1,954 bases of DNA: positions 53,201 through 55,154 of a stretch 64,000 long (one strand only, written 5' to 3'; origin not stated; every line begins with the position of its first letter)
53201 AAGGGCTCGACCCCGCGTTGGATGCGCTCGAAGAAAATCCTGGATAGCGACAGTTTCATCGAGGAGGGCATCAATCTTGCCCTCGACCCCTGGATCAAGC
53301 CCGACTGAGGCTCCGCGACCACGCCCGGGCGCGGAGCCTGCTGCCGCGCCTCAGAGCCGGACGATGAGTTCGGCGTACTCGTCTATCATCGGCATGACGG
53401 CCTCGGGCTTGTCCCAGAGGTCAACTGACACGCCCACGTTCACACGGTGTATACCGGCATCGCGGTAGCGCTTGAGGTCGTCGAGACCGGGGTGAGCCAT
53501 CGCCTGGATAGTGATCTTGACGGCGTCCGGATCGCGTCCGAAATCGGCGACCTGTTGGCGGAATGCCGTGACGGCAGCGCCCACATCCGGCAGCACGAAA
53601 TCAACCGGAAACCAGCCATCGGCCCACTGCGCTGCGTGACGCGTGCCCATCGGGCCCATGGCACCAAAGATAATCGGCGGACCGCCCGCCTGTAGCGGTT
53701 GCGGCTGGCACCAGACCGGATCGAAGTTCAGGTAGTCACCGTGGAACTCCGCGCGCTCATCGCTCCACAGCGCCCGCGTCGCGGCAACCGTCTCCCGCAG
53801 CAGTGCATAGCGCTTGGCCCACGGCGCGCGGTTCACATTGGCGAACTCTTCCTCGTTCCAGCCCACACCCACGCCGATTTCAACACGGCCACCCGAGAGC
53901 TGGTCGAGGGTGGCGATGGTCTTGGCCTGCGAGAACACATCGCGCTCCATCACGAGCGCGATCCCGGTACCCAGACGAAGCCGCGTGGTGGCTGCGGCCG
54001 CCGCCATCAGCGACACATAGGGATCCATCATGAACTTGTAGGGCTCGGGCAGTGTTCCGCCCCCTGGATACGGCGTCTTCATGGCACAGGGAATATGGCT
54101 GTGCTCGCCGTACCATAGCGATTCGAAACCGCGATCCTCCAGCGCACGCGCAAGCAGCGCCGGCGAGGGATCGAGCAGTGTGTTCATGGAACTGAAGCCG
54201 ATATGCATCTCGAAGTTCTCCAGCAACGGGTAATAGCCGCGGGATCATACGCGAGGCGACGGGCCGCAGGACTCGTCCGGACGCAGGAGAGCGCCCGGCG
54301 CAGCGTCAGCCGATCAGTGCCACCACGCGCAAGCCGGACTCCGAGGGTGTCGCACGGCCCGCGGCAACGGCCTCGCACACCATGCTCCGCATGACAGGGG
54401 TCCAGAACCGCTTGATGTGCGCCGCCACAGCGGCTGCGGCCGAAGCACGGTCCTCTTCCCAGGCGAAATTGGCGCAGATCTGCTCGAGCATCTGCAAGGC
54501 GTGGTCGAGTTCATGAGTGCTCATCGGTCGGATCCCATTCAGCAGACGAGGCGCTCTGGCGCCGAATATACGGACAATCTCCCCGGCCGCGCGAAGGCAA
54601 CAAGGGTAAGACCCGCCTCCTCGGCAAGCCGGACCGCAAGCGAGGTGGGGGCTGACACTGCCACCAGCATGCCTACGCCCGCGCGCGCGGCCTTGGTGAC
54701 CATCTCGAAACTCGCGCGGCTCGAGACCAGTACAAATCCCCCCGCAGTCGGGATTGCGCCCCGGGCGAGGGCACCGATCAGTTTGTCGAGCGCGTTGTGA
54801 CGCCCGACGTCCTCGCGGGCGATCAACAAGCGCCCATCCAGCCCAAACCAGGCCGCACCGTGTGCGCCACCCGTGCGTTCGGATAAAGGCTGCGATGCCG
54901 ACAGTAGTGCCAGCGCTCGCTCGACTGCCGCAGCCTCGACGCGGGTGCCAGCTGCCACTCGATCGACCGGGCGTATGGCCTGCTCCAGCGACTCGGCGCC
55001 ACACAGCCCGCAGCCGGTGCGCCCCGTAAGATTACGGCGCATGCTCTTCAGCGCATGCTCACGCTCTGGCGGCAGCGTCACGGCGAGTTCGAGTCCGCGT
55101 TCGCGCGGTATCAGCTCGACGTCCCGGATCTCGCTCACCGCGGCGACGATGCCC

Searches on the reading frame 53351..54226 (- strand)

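Call 68: search_protein_families(library=pfam, proteins=[window:53351-54226:-], max_evalue=0.000001)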
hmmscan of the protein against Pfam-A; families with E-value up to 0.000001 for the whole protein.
window:53351-54226:- (291 aa): 1 family
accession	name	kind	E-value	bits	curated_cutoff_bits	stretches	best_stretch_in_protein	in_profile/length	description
PF00296.26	Bac_luciferase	-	3e-50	171.8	27.9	1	25-250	28-234/314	Luciferase-like monooxygenase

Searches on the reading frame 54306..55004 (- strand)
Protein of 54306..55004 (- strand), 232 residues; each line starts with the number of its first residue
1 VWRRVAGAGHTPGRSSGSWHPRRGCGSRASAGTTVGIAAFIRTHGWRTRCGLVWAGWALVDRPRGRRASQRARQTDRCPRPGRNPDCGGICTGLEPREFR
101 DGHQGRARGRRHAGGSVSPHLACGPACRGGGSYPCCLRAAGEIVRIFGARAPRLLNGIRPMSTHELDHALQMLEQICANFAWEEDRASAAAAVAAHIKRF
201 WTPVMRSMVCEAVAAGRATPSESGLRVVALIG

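Call 68: search_protein_families(library=pfam, proteins=[window:54306-55004:-], max_evalue=0.000001)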
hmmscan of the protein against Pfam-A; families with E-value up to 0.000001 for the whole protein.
window:54306-55004:- (232 aa): 1 family
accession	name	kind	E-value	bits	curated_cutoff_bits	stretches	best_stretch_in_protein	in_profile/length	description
PF11390.13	FdsD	-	2.7e-12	47.3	27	1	171-218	4-51/61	NADH-dependant formate dehydrogenase delta subunit FdsD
